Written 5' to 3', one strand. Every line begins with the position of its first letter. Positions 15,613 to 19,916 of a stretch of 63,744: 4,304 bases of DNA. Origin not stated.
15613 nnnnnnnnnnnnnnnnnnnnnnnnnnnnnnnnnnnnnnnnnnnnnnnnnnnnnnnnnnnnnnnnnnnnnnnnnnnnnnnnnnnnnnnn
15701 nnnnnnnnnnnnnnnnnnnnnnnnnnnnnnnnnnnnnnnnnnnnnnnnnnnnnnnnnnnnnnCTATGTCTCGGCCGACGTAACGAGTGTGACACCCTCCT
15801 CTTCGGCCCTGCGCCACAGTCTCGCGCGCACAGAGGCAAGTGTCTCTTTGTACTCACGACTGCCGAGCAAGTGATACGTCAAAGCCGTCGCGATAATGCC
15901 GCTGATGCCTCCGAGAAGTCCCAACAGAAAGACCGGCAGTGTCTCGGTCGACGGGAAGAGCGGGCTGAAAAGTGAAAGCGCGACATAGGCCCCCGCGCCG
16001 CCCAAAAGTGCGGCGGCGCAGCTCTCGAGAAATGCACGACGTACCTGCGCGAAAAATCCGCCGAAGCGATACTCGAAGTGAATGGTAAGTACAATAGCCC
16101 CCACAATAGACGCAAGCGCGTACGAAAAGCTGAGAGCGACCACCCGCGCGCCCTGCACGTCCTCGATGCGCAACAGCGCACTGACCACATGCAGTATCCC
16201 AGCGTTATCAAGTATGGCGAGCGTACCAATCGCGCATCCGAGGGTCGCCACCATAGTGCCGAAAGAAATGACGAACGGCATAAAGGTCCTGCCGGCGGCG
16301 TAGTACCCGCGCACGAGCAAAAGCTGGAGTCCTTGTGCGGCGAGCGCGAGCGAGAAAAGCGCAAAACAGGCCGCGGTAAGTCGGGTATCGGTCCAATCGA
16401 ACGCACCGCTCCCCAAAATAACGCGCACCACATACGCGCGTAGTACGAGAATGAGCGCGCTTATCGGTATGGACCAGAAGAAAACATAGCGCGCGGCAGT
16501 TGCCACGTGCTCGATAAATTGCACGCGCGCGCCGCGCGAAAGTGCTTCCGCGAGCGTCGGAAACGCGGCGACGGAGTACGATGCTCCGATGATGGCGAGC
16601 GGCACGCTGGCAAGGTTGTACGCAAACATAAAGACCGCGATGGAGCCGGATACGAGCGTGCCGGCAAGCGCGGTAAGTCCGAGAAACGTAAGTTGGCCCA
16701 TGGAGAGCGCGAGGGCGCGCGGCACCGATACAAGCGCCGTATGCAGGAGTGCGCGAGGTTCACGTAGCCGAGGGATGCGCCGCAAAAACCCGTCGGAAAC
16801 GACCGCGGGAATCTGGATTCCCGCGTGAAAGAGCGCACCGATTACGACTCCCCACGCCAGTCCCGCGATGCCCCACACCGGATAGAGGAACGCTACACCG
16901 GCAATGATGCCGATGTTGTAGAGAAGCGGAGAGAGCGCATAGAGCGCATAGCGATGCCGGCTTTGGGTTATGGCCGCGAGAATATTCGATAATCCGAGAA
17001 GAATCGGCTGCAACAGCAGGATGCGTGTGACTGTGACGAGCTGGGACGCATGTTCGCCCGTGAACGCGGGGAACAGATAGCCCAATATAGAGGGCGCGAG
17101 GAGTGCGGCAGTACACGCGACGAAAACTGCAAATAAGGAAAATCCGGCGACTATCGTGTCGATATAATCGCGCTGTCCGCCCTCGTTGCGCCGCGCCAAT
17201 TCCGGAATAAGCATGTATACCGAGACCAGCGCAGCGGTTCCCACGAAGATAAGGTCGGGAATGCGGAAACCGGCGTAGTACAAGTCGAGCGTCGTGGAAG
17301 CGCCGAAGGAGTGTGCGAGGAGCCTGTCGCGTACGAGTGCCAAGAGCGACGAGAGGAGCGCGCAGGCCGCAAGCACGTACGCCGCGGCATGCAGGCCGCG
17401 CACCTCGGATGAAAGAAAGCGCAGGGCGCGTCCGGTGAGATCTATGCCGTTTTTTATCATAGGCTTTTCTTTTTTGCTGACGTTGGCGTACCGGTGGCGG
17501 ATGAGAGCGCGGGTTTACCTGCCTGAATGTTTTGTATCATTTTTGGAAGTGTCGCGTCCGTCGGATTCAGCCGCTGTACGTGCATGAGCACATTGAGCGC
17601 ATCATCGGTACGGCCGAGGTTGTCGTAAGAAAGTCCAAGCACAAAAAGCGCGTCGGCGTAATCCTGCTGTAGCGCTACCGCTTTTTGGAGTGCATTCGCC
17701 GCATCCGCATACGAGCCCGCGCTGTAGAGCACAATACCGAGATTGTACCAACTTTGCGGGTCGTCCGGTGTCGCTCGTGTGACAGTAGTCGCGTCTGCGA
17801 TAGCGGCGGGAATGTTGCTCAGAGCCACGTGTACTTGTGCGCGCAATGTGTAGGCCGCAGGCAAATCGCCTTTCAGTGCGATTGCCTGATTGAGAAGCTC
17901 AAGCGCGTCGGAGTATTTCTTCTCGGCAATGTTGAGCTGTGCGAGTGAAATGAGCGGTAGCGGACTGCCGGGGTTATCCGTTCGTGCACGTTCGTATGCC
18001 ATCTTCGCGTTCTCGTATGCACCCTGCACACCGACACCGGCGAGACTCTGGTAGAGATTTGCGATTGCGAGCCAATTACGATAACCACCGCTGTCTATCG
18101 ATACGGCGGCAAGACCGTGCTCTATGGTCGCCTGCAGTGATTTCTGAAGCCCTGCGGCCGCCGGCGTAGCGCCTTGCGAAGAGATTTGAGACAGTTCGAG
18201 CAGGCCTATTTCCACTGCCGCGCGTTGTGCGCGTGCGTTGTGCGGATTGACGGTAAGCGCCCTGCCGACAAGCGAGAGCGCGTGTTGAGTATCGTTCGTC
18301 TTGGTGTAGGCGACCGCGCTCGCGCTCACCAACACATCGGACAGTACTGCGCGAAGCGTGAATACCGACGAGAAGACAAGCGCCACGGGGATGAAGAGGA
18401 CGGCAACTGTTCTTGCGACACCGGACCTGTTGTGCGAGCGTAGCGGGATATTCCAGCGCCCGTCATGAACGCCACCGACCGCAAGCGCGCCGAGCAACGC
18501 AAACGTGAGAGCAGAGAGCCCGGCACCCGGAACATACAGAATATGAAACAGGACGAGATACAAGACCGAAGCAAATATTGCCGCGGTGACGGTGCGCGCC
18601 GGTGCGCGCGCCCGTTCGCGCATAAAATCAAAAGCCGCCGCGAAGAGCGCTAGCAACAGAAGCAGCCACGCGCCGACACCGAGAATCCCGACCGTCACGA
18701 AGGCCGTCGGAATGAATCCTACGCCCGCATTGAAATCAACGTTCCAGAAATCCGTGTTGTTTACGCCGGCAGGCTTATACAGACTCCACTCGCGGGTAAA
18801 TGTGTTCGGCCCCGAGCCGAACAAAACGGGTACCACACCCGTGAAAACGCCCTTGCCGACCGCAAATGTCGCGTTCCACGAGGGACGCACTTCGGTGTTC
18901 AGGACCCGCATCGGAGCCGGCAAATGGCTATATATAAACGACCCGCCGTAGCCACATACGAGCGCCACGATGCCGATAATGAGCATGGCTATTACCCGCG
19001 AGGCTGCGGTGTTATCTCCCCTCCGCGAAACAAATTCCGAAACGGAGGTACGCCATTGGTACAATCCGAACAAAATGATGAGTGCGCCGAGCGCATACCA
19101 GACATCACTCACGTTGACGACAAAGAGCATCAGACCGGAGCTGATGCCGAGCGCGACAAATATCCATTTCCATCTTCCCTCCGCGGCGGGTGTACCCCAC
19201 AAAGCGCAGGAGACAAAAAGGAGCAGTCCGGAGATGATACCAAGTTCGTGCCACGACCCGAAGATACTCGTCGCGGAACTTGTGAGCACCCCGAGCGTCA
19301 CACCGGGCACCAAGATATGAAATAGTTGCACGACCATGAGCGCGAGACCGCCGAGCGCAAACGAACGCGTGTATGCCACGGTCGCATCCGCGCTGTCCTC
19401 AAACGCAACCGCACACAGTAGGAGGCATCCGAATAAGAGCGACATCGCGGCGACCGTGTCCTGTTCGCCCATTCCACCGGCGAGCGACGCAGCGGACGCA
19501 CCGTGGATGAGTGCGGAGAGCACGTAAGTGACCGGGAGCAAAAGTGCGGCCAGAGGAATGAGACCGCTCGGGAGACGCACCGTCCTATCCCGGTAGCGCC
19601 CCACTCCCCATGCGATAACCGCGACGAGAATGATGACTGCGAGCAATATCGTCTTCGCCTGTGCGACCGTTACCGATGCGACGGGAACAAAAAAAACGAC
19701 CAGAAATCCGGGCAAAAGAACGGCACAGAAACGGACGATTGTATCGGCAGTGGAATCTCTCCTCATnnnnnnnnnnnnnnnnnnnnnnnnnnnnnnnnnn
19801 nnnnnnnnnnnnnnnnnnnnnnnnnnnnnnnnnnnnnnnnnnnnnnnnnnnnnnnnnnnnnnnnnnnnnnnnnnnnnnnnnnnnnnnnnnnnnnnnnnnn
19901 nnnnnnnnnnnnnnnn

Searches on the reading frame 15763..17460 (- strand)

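Call 80: search_protein_families(library=pfam, proteins=[window:15763-17460:-], max_evalue=0.001)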
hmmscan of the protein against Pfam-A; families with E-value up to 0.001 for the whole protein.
window:15763-17460:- (565 aa): 1 family
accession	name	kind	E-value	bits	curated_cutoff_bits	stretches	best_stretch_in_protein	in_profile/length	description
PF03023.19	MurJ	-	2.2e-56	191.8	27.4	1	48-499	1-437/451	Lipid II flippase MurJ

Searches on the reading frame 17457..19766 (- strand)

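Call 80: search_protein_families(library=pfam, proteins=[window:17457-19766:-], max_evalue=0.001)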
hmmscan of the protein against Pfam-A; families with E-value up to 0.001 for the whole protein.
window:17457-19766:- (769 aa): 16 families
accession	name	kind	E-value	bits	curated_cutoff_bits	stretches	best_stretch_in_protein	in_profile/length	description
PF07719.23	TPR_2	-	3.6e-19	67.7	27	1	671-702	2-33/34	Tetratricopeptide repeat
PF00515.34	TPR_1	-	3.1e-18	65.2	27.8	1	671-703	2-34/34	Tetratricopeptide repeat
PF14559.12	TPR_19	-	1.5e-16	60.9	25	3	581-644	4-67/68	Tetratricopeptide repeat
PF13432.12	TPR_16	-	1.1e-13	51.8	32.7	2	641-700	2-61/65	Tetratricopeptide repeat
PF13414.12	TPR_11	-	5e-13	49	26.8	1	679-718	3-42/42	TPR repeat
PF13181.12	TPR_8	-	6.6e-12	45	25.7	0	704-736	1-33/34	Tetratricopeptide repeat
PF12895.13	ANAPC3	-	1.4e-11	44.9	27.2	2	581-656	2-76/82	Anaphase-promoting complex, cyclosome, subunit 3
PF13428.12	TPR_14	-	7.1e-11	42.1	23.5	0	670-711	1-42/44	Tetratricopeptide repeat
PF13424.12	TPR_12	-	2.9e-09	37.4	30.1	1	671-730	4-71/77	Tetratricopeptide repeat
PF13431.12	TPR_17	-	4.5e-08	33.2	24.4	0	693-724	2-33/34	Tetratricopeptide repeat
PF13371.12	TPR_9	-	1.2e-07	32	35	1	666-708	25-67/73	Tetratricopeptide repeat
PF13174.12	TPR_6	-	8.4e-07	29.7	26.3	0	705-735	1-31/33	Tetratricopeptide repeat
PF13176.12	TPR_7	-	4.3e-05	23.7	27.9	0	706-727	1-22/36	Tetratricopeptide repeat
PF23914.1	TPR_CcmH_CycH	-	7.7e-05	23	42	1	665-738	45-121/158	Cytochrome c-type biogenesis protein H TPR domain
PF14561.12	TPR_20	-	0.00023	21.8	25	0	656-705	8-57/90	Tetratricopeptide repeat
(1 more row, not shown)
